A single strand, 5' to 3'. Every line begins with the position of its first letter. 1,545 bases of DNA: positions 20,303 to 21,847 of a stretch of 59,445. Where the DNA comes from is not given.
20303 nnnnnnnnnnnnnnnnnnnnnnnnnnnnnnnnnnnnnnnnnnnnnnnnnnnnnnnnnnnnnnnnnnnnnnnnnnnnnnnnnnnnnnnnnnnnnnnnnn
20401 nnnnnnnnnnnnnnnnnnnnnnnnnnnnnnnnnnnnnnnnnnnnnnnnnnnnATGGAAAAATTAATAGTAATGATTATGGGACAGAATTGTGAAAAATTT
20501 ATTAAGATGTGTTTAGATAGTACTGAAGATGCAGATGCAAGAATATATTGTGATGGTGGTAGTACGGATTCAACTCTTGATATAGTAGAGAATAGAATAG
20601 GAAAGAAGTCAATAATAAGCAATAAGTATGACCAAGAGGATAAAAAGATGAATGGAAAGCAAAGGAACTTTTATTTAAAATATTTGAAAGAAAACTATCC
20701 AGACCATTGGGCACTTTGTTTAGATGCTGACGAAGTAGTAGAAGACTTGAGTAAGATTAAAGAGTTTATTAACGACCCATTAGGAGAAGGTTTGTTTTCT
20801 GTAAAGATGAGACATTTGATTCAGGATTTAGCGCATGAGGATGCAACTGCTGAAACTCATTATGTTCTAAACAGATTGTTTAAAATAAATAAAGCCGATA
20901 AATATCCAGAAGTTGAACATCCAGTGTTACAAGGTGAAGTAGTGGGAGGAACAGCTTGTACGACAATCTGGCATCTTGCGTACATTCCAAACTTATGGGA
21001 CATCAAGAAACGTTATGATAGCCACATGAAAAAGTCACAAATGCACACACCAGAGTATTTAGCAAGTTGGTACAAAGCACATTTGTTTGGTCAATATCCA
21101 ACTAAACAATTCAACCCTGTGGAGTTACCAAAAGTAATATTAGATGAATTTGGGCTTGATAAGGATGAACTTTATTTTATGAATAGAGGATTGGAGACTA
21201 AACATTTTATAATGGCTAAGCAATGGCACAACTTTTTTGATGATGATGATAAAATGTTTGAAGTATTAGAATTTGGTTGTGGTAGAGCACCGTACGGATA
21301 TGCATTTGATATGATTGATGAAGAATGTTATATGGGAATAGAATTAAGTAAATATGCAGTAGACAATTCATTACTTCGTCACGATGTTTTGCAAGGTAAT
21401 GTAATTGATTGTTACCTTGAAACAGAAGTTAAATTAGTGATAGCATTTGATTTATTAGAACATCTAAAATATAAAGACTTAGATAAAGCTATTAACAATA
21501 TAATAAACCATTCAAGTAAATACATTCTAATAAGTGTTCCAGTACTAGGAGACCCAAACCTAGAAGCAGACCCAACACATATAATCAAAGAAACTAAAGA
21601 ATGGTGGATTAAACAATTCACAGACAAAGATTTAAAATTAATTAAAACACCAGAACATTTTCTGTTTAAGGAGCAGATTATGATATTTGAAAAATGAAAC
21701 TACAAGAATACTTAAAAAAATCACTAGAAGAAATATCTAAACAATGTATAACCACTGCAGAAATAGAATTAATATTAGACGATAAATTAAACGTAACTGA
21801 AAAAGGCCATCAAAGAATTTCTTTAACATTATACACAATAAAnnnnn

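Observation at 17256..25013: Virus-encoded glycan-building island: four glycosyltransferases, two to three methyltransferase domains and a B12-radical-SAM enzyme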

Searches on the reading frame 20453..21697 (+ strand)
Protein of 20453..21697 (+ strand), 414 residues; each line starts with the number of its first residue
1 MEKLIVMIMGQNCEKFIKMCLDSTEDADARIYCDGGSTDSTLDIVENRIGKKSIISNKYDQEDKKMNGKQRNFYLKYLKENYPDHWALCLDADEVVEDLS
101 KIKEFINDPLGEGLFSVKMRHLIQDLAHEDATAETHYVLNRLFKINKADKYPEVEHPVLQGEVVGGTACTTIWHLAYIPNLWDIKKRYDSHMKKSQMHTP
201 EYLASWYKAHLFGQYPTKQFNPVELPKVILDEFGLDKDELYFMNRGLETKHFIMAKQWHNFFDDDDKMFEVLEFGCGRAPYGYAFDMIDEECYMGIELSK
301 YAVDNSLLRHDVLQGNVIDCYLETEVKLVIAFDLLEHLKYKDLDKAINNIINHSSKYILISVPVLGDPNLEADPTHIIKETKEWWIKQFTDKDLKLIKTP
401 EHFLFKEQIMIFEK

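Call 3: search_protein_families(library=pfam, proteins=[window:20453-21697:+], max_evalue=0.01)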
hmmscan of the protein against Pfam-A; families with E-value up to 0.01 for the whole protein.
window:20453-21697:+ (414 aa): 4 families
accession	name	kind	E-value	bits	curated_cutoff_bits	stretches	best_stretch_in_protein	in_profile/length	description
PF13704.12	Glyco_tranf_2_4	-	4.2e-05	24.4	27.5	1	12-95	2-83/98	Glycosyl transferase family 2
PF00535.33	Glycos_transf_2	-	7.5e-05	23.2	23.3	1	12-106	8-103/168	Glycosyl transferase family 2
PF13489.12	Methyltransf_23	-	0.0023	18.1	27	1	259-385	14-133/164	Methyltransferase domain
PF13649.12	Methyltransf_25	-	0.005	17.9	27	0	271-352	1-91/97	Methyltransferase domain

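Call 15: search_protein_families(library=ncbifam, proteins=[window:20453-21697:+], max_evalue=0.01)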
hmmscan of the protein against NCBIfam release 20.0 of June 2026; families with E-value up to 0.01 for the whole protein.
window:20453-21697:+ (414 aa): 2 families
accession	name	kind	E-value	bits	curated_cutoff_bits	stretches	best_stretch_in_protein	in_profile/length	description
TIGR03587.1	Pse_Me-ase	hypoth_equivalog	0.00017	21.8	112.05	1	270-360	46-140/204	pseudaminic acid biosynthesis-associated methylase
NF001080.0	PRK00121.2-2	equivalog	0.0072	15.5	132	0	247-298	27-78/224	tRNA (guanosine(46)-N7)-methyltransferase TrmB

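Call 30: search_protein_families(library=phrogs, proteins=[window:20453-21697:+], max_evalue=0.001)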
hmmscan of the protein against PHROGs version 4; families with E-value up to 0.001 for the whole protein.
window:20453-21697:+ (414 aa): 4 families
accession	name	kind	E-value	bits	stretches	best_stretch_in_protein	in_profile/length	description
phrog_27380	-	other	1.4e-10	42.2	1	259-392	85-232/285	methyltransferase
phrog_13126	-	moron, auxiliary metabolic gene and host takeover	1.3e-08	35.4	1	3-102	2-92/394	beta-1,4-glycosyltransferase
phrog_24759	-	other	5.9e-05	23.9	1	242-390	33-180/204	methyltransferase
phrog_3382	-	other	0.00052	20.3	1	324-386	109-167/207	methyltransferase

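Call 34: search_solved_structures(query=window:20453-21697:+, max_evalue=0.1)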
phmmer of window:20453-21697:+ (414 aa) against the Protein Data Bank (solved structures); distinct sequences matched with E-value up to 0.1: 0.

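Call 68: find_homologous_proteins(query=window:20453-21697:+)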
Query window:20453-21697:+ (414 aa): 605 proteins with E <= 0.001 among 7920 candidates; the best 120 are listed.
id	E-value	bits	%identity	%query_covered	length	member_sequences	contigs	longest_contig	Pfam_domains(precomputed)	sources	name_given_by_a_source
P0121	1.7e-285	965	100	100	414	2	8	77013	-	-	-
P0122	7.7e-183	627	68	100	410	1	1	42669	PF13489.13,PF00535.33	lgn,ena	-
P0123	4.3e-174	598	65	100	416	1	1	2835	-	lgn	-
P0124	7.9e-174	597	64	100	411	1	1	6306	PF13489.13,PF00535.33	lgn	-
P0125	1.0e-173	596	65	100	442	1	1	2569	PF13489.13,PF00535.33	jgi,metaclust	metaclust:\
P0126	8.9e-173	593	63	100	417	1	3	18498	PF00535.33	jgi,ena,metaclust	metaclust:\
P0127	1.1e-165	570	64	100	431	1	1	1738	PF13489.13,PF00535.33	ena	-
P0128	2.2e-165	569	62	100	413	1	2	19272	PF07021.19,PF13847.13,PF13489.13,PF13649.13,PF00535.33,PF08241.19,PF08242.19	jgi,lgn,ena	-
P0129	2.6e-165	569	63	100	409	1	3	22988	-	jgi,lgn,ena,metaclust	metaclust:\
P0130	1.8e-164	566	60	100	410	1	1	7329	-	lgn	-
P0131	7.5e-164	564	60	100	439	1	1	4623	PF13489.13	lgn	-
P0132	1.3e-162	560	59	100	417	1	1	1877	PF13489.13,PF13649.13,PF00535.33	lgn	-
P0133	3.5e-162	559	60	100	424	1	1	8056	PF00535.33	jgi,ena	-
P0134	1.1e-161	557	61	100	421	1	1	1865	PF00535.33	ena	-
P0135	2.4e-161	556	61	100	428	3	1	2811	PF00535.33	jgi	-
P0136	1.7e-160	553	59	100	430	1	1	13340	PF13489.13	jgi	-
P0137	6.0e-160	551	62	100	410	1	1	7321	PF13489.13,PF00535.33,PF08241.19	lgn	-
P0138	2.3e-159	549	61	100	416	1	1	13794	PF00535.33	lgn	-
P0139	2.4e-159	549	59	100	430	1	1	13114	PF13489.13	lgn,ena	-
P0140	4.5e-159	548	59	100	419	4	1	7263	PF13489.13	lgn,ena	-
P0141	6.5e-159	548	60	100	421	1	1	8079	PF00535.33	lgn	-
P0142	4.0e-158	545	61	100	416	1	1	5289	PF13489.13,PF00535.33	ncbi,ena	-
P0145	8.1e-158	544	58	100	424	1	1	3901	PF00535.33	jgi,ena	-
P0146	7.0e-157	541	62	98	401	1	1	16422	PF13489.13,PF08241.19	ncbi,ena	-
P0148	1.9e-156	540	60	99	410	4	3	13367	PF13489.13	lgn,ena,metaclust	metaclust:\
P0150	1.3e-155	537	58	100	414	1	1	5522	PF13489.13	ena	-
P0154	7.5e-154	531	58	100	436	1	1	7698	PF00535.33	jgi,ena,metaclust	metaclust:\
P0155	7.8e-154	531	57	100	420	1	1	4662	PF13489.13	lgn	-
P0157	3.1e-153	529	59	100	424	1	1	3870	PF13489.13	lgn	-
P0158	5.5e-153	528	59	100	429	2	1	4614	PF00535.33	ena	-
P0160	9.5e-153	527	59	100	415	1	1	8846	PF00535.33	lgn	-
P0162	2.8e-152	526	58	100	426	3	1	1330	PF13489.13,PF00535.33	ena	-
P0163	7.7e-152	524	60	100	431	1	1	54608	PF13489.13,PF00535.33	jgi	jgi:glycosyltransferase involved in cell wall biosynthesis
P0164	8.1e-152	524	56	100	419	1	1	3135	PF13847.13,PF13489.13,PF13649.13,PF00535.33,PF08241.19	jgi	-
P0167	9.2e-152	524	57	100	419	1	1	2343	PF13489.13,PF00535.33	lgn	-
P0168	9.6e-152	524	58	100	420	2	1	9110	PF00535.33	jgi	-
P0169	1.6e-151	523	59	100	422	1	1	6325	PF13489.13,PF00535.33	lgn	-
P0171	4.7e-151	522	57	100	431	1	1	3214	PF13489.13,PF00535.33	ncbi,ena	-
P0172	5.7e-151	522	56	100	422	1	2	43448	PF13489.13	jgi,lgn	-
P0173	6.8e-151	521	58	100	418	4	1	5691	PF13489.13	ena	-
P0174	7.4e-151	521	58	100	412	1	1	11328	PF13489.13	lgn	-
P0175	1.5e-150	520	58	100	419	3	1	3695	PF00535.33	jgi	-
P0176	3.0e-150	519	57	100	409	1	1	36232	PF13489.13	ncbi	ncbi:MAG: hypothetical protein ACTSUC_09960 [Promethearchaeota archaeon]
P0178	8.7e-150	518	58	98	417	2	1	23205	PF13489.13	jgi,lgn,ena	-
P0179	4.2e-149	515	55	99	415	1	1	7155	PF00535.33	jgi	-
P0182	6.9e-148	511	58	100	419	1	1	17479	PF00535.33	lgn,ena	-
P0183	7.5e-148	511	56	100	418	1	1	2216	PF13489.13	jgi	jgi:hypothetical protein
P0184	1.2e-147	511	57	100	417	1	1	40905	PF00535.33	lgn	-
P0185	3.5e-147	509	57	100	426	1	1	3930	PF13489.13,PF00535.33,PF08242.19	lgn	-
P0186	7.2e-147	508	57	100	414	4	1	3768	PF13489.13,PF00535.33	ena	-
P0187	7.6e-147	508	57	100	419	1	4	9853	PF13489.13,PF13649.13,PF08241.19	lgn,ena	-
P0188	9.9e-147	508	56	100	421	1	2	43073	PF13489.13,PF00535.33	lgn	-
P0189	1.5e-146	507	58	96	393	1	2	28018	PF13489.13,PF00535.33,PF08241.19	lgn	-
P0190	2.1e-146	507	55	100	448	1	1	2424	PF13489.13,PF00535.33,PF08242.19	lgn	-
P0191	2.3e-146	506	54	100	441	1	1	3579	PF13489.13,PF13649.13,PF00535.33,PF08241.19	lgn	-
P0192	3.7e-146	506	56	99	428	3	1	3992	PF13489.13,PF00535.33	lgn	-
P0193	3.9e-146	506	55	100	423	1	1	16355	PF13489.13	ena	-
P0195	4.6e-146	505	57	99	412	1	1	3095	PF13489.13,PF13649.13,PF00535.33,PF08241.19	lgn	-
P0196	4.6e-146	505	54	100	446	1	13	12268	PF00535.33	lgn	-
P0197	6.5e-146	505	57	100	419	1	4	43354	PF13489.13,PF08241.19,PF08242.19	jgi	-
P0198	9.3e-146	504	56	100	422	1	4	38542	PF13489.13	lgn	-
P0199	1.3e-145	504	56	100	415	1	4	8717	PF13489.13,PF00535.33,PF08241.19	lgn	-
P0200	1.3e-145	504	57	99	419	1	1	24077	PF13489.13,PF13649.13,PF00535.33,PF08241.19,PF08242.19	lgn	-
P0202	3.6e-145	502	57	100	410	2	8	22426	PF13489.13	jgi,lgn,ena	-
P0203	5.8e-145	502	56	100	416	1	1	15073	PF00535.33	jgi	-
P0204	9.4e-145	501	55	98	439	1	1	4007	PF13489.13,PF00535.33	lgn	-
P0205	1.5e-144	500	56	100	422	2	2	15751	PF13489.13,PF00535.33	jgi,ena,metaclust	metaclust:\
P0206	2.6e-144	500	57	100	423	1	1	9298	PF13489.13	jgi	-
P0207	2.9e-144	499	56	100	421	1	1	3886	PF13489.13,PF00535.33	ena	-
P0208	3.7e-144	499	59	100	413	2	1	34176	PF00535.33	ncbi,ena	-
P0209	8.9e-144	498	55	100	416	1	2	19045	PF13489.13,PF08242.19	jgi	jgi:hypothetical protein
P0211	2.3e-143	497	56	100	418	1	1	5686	PF13489.13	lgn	-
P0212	3.3e-143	496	55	100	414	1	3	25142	PF13489.13,PF00535.33,PF08241.19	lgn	-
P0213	5.2e-143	495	56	100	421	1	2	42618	PF13489.13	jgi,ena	jgi:glycosyltransferase involved in cell wall biosynthesis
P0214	1.1e-142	494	56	100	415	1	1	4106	PF13489.13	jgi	-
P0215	3.3e-142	493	56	100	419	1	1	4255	PF13489.13,PF00535.33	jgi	-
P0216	3.9e-142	492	53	100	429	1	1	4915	PF00535.33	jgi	jgi:hypothetical protein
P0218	7.1e-142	492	55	100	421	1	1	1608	PF13489.13,PF08241.19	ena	-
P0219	2.3e-141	490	52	100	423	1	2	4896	PF13489.13,PF13649.13,PF00535.33,PF08241.19,PF08242.19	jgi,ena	-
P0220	3.3e-141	489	54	100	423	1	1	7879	PF13489.13,PF08241.19,PF08242.19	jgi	jgi:2-polyprenyl-3-methyl-5-hydroxy-6-metoxy-1,4-benzoquinol methylase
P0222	2.2e-140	487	55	100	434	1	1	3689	PF00535.33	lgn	-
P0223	2.4e-140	487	55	100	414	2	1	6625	PF13489.13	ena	-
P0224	3.2e-140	486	53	100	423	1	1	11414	PF00535.33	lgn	-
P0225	4.3e-140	486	55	100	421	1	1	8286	PF00535.33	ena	-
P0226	7.8e-140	485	53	100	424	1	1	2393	PF07021.19,PF13489.13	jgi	jgi:glycosyltransferase involved in cell wall biosynthesis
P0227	8.9e-140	485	54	99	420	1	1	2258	PF13489.13,PF00535.33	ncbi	-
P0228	1.0e-139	485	55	100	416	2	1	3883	PF13847.13,PF13489.13,PF03848.21,PF13649.13,PF00535.33,PF08241.19,PF08242.19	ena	-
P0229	1.3e-139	484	55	100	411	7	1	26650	PF00535.33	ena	-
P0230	1.4e-139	484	55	99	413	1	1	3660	PF13489.13,PF13649.13,PF00535.33,PF08241.19,PF08242.19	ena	-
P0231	1.7e-139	484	54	99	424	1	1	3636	PF13489.13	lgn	-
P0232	2.0e-139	484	56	99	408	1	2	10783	PF13489.13,PF00535.33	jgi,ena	jgi:glycosyltransferase involved in cell wall biosynthesis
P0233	2.3e-139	483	56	96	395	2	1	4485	PF13489.13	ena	-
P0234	2.3e-139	483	54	100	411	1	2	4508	PF13489.13,PF00535.33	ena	-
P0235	2.5e-139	483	55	99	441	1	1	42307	PF13489.13,PF00535.33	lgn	-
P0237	7.2e-139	482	55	100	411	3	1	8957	PF07021.19,PF13489.13,PF13649.13,PF00535.33,PF08241.19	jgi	-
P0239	1.4e-138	481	53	100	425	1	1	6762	PF13489.13,PF13649.13,PF00535.33,PF08241.19,PF08242.19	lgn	-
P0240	1.9e-138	480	52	100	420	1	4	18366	PF13489.13,PF13649.13,PF00535.33,PF08241.19,PF08242.19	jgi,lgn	-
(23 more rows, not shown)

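Call 72: find_encoding_contigs(protein=P0122, flank=10000, max_places=1)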
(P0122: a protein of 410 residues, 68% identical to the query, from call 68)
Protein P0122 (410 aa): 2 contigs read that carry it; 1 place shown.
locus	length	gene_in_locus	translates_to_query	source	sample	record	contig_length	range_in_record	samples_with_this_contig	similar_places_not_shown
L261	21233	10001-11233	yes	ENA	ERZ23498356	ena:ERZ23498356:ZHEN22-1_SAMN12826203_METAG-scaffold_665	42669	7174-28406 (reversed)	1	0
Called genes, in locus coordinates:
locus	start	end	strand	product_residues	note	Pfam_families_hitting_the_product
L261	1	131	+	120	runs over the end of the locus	-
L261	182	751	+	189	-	-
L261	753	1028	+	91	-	-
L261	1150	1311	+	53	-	-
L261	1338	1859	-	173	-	-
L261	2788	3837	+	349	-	PF05063:MT-A70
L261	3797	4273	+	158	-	-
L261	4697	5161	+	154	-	-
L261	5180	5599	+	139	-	-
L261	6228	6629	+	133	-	PF13392:HNH_3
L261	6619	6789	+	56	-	-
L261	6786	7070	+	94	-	-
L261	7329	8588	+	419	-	PF00534:Glycos_transf_1, PF13692:Glyco_trans_1_4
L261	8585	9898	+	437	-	PF02310:B12-binding (weak), PF04055:Radical_SAM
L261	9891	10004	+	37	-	-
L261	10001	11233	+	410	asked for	PF00535:Glycos_transf_2 (weak), PF13489:Methyltransf_23 (weak)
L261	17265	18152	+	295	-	PF00535:Glycos_transf_2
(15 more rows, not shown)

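Call 73: find_encoding_contigs(protein=P0176, flank=10000, max_places=1)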
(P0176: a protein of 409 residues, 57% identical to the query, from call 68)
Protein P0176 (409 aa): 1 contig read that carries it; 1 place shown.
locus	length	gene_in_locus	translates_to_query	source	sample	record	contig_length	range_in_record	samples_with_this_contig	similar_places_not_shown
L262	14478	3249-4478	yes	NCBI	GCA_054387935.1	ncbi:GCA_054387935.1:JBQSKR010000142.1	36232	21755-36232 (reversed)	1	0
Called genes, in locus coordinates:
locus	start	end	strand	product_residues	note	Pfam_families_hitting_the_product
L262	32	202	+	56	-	-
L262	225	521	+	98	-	-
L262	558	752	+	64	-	-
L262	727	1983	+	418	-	PF00534:Glycos_transf_1, PF13692:Glyco_trans_1_4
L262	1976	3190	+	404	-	PF02310:B12-binding, PF04055:Radical_SAM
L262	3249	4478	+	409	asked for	PF13489:Methyltransf_23 (faint)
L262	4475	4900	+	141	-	-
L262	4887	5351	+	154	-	PF01467:CTP_transf_like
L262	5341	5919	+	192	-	PF00676:E1_dh, PF02775:TPP_enzyme_C (weak)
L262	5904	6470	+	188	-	PF02779:Transket_pyr (weak)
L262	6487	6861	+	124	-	-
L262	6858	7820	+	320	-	PF01370:Epimerase, PF02719:Polysacc_synt_2 (weak), PF16363:GDP_Man_Dehyd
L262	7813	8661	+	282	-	PF01073:3Beta_HSD (weak), PF01370:Epimerase, PF02719:Polysacc_synt_2 (faint), PF05368:NmrA (faint), PF13460:NAD_binding_10 (faint), PF16363:GDP_Man_Dehyd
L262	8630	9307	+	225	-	PF00535:Glycos_transf_2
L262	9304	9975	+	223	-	-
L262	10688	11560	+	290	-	PF00535:Glycos_transf_2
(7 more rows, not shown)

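Call 85: search_protein_families(library=padloc, proteins=[window:20453-21697:+], max_evalue=0.001)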
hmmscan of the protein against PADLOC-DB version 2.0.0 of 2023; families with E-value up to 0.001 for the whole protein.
window:20453-21697:+ (414 aa): 0 families

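Call 90: predict_structure(alignment_id=A4)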
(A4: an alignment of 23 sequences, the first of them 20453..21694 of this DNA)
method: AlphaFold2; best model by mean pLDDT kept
length: 414 residues; sequences in the alignment: 23
mean_pLDDT: 92.0   pTM: 0.67
mean pLDDT of the five models: 92.0, 87.0, 86.0, 85.9, 85.4
residues with pLDDT >= 90: 296; 70-90: 112; 50-70: 6; < 50: 0
segments of 3 or more residues with pLDDT < 50: none
pLDDT, mean of each block of 10 residues (from residue 1): 96 94 97 97 97 95 95 98 98 96 91 94 82 85 97 94 93 86 86 88 90 81 87 90 88 93 75 95 88 90 90 94 91 96 97 96 92 89 98 97 94 97
secondary structure, 60 per line:
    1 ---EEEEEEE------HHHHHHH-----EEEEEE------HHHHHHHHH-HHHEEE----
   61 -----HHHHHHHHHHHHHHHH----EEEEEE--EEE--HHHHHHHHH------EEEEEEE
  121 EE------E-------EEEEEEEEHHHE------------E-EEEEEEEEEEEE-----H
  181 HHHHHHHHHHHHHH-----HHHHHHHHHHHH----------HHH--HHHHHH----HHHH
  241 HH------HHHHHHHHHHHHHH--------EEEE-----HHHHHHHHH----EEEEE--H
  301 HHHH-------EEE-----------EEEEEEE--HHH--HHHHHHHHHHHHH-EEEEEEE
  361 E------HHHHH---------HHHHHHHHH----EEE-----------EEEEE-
elements in order: E4-10 H17-23 E29-34 H41-49 E54-56 H66-81 E86-91 E94-96 H99-107 E114-122 E137-144 E163-174 H180-194 H200-211 H227-232 H237-242 H249-262 E271-274 H280-288 E293-297 H300-304 E312-314 E326-332 H340-352 E354-361 H368-372 H382-390 E395-397 E409-413

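Call 93: fold_search(model_id=the predicted structure, library=pdb)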
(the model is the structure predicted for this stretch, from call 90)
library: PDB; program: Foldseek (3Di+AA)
matches with E <= 10: 1922; with E <= 0.001: 1045
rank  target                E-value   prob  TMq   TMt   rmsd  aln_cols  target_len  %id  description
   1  7msp_B                1.7e-10  1.00  0.31  0.38  16.5       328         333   16  SunS glycosin S-glycosyltransferase (released 2022-04-13)
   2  7msp_A                2.0e-10  1.00  0.34  0.42  15.8       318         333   16  SunS glycosin S-glycosyltransferase (released 2022-04-13)
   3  7msn_B                8.8e-10  1.00  0.30  0.30  17.0       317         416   15  SunS glycosin S-glycosyltransferase (released 2022-04-13)
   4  7msk_A                1.3e-09  1.00  0.33  0.33  15.7       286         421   15  ThuS glycosin S-glycosyltransferase (released 2022-04-13)
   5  7msk_B                2.3e-09  1.00  0.34  0.33  16.1       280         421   16  ThuS glycosin S-glycosyltransferase (released 2022-04-13)
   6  7msn_A                3.6e-09  1.00  0.31  0.31  17.1       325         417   15  SunS glycosin S-glycosyltransferase (released 2022-04-13)
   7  9fce_A                1.1e-08  1.00  0.33  0.61   4.8       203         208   12  BelI in complex with SAM from Streptomyces sp. UCK14 (released 2024-08-21)
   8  4qdk_B                1.4e-08  1.00  0.33  0.58  10.2       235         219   13  Crystal structure of magnesium protoporphyrin IX methyltransferase (ChlM) from Synechocystis PCC 6803 with bound SAH (released 2014-08-06)
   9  5eeg_A                1.5e-08  1.00  0.32  0.39  13.1       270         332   12  Crystal structure of carminomycin-4-O-methyltransferase DnrK in complex with tetrazole-SAH (released 2015-12-23)
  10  4qdj                  2.1e-08  1.00  0.30  0.57  13.1       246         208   14  Crystal structure of magnesium protoporphyrin IX methyltransferase (ChlM) from Synechocystis PCC 6803 with bound SAM (released 2014-08-06)
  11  9la8_A                2.1e-08  1.00  0.32  0.39  13.3       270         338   13  Comparative analysis of functions and catalytic mechanisms of methyltransferases involved in anthracycline biosynthesi (released 2026-01-07)
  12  3l8d                  2.2e-08  1.00  0.32  0.63   5.7       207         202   13  Crystal structure of methyltransferase from Bacillus Thuringiensis (released 2010-01-12)
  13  3dtn_A                2.4e-08  1.00  0.30  0.54   8.4       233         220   10  Crystal structure of putative Methyltransferase-MM_2633 from Methanosarcina mazei . (released 2008-09-09)
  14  1tw3_A                2.4e-08  1.00  0.33  0.40  11.1       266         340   13  Crystal structure of Carminomycin-4-O-methyltransferase (DnrK) in complex with S-adenosyl-L-homocystein (SAH) and 4-me (released 2004-09-14)
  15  9lac_B                3.0e-08  1.00  0.33  0.39  11.0       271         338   12  Comparative analysis of functions and catalytic mechanisms of methyltransferases involved in anthracycline biosynthesi (released 2026-01-07)
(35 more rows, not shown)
